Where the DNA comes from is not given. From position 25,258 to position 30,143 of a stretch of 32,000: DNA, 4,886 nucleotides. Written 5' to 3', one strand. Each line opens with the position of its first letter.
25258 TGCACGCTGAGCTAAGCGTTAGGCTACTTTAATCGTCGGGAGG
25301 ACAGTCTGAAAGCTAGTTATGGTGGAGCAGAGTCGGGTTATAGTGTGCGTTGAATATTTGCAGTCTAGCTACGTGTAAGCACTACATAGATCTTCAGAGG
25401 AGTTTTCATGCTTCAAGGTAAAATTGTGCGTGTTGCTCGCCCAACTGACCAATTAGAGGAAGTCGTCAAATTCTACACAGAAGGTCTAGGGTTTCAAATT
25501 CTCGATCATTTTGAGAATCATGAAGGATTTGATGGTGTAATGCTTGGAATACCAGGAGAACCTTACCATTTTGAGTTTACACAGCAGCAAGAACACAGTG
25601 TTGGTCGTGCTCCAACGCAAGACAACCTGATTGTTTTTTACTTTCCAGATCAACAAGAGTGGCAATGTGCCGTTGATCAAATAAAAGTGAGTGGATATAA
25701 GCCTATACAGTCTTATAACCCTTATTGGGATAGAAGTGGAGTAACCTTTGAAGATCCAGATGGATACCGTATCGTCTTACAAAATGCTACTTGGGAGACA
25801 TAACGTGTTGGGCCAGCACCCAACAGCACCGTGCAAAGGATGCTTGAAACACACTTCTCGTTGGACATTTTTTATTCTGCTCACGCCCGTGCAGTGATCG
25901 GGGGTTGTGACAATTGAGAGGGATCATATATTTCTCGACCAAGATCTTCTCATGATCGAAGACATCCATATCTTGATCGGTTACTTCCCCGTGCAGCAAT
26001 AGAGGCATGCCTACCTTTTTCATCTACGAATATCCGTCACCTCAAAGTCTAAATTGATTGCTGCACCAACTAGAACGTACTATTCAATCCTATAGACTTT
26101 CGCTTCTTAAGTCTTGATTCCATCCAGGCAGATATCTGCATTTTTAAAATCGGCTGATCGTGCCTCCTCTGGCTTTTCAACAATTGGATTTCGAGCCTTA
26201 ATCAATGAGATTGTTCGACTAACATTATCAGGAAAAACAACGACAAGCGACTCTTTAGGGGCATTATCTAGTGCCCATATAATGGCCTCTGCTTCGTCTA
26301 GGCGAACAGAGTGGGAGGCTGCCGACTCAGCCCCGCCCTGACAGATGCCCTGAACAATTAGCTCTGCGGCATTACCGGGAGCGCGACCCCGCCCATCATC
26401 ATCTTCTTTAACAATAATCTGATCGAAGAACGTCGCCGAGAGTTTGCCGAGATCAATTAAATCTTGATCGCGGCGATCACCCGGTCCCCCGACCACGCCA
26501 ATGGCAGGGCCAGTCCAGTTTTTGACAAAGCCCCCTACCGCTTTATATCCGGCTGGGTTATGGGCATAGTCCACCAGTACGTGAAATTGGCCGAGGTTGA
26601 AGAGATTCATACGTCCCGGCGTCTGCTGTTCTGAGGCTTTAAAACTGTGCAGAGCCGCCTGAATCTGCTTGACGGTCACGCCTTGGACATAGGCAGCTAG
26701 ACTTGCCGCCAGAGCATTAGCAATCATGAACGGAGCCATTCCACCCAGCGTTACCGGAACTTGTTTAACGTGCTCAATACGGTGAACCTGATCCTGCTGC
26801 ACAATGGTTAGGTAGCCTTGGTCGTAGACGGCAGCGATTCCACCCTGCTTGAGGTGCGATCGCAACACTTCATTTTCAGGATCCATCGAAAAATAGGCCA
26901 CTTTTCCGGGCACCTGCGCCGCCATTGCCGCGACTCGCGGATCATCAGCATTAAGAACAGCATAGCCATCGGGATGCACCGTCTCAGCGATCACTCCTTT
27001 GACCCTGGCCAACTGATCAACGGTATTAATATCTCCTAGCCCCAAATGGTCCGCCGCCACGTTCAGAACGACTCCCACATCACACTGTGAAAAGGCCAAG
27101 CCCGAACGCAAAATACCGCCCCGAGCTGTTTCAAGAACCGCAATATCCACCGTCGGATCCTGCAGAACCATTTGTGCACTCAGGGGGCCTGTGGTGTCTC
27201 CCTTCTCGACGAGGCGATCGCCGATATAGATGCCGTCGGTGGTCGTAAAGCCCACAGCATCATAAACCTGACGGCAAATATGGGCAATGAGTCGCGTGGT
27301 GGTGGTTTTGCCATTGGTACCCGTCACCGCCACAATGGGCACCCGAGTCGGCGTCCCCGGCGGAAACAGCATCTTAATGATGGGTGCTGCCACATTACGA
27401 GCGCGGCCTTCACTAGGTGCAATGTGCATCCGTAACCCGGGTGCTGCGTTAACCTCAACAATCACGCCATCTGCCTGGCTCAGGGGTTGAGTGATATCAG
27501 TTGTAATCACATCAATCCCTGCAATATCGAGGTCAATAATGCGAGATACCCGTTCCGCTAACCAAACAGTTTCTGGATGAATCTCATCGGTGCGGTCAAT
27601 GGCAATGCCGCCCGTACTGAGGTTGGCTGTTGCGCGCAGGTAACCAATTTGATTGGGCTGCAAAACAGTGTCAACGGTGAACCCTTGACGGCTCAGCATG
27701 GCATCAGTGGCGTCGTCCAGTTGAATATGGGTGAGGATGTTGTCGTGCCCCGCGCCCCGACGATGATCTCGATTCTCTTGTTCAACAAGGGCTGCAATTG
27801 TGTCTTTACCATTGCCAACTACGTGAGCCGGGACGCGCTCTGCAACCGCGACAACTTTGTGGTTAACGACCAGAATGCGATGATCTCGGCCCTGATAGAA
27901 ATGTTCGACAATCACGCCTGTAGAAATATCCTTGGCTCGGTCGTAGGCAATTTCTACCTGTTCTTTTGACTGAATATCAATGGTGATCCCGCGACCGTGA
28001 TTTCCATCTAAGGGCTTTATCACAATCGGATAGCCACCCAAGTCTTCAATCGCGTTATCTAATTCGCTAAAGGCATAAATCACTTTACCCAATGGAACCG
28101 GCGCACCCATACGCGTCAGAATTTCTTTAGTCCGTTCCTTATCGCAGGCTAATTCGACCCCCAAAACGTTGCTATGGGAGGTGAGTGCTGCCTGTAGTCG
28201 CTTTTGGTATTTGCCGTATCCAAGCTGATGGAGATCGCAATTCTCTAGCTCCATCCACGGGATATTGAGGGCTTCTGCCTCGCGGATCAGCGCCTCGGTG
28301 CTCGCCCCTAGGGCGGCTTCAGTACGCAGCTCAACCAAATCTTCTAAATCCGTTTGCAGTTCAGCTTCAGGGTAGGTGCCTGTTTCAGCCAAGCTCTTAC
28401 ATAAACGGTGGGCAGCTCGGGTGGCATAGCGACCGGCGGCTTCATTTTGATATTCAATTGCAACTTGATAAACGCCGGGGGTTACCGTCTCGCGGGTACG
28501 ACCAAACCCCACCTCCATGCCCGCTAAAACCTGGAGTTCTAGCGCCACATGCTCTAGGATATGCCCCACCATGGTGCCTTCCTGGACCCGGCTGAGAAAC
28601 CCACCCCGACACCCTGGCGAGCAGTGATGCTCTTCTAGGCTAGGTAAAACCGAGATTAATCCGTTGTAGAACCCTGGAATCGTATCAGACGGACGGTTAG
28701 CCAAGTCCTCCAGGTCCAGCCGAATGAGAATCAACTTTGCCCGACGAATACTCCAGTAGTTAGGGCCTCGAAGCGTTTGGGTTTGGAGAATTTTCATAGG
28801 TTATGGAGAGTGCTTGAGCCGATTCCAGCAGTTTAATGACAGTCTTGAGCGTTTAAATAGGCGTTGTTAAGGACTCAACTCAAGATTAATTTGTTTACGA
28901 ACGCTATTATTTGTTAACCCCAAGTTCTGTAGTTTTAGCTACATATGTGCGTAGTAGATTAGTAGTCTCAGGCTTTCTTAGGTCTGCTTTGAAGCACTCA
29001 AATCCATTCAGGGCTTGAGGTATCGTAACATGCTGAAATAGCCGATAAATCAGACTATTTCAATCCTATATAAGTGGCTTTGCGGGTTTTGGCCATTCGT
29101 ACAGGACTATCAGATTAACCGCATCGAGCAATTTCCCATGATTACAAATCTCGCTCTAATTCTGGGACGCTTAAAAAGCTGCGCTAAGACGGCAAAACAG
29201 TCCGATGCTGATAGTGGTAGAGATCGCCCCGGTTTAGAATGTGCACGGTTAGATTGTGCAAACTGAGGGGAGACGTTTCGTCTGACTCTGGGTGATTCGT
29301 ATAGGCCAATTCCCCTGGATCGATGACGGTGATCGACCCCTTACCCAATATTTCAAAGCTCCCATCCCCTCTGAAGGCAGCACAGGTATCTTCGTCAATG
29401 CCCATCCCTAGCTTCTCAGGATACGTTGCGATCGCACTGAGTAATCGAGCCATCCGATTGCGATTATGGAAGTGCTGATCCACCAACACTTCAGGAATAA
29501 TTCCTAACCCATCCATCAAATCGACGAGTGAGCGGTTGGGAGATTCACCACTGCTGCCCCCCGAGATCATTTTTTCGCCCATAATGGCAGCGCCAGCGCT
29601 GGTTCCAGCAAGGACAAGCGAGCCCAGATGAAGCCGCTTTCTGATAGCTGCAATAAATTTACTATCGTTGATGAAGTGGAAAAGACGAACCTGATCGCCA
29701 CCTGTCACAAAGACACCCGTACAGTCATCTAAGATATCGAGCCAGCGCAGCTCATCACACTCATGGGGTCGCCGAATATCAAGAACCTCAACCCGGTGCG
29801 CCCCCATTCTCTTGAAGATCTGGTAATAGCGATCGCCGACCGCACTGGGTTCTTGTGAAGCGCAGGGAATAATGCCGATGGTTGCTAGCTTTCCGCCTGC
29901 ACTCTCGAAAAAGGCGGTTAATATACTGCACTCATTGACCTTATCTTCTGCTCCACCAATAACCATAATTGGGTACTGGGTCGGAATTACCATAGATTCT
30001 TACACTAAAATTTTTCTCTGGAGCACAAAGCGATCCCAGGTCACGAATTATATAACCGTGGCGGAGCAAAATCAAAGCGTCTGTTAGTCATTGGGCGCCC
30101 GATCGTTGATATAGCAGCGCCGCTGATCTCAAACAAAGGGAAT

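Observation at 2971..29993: All enzymatic steps from cyanophycin to glutamate are co-localised in one 27-kb neighbourhood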

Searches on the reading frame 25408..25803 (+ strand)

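Call 4: search_protein_families(library=pfam, proteins=[window:25408-25803:+])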
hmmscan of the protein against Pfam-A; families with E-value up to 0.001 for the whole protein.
window:25408-25803:+ (131 aa): 3 families
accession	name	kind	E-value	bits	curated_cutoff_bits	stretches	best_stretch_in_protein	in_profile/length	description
PF22658.2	YycE-like_N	-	2.7e-28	98.1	27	1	7-58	1-52/52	YycE-like N-terminal domain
PF22659.2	YycE-like_C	-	4.9e-27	94.1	27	1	72-126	1-55/55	YycE-like C-terminal domain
PF00903.31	Glyoxalase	-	1.9e-14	54.5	20.6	1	5-123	1-120/121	Glyoxalase/Bleomycin resistance protein/Dioxygenase superfamily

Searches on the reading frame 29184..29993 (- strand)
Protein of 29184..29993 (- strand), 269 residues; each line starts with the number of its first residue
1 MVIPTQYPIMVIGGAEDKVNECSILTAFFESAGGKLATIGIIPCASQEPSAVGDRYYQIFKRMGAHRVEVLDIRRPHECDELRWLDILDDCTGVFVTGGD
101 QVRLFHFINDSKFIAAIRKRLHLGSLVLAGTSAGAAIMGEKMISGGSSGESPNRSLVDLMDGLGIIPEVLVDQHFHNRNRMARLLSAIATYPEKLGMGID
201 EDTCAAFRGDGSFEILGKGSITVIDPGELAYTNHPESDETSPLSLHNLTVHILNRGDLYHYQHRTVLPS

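Call 4: search_protein_families(library=pfam, proteins=[window:29184-29993:-])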
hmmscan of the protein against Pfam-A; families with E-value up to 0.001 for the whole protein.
window:29184-29993:- (269 aa): 1 family
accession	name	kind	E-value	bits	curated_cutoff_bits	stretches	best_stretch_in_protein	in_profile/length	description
PF03575.23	Peptidase_S51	-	3.9e-26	92.4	23.9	1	10-211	2-202/206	Peptidase family S51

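Call 5: search_protein_families(library=ncbifam, proteins=[window:29184-29993:-])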
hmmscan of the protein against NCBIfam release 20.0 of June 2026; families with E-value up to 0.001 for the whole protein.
window:29184-29993:- (269 aa): 2 families
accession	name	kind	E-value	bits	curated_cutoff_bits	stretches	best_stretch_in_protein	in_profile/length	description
TIGR02069.1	cyanophycinase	equivalog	1.3e-87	293.4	126.6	1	9-257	1-248/250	cyanophycinase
NF003642.0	PRK05282.1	equivalog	0.00011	21.8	156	1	75-142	66-130/233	dipeptidase PepE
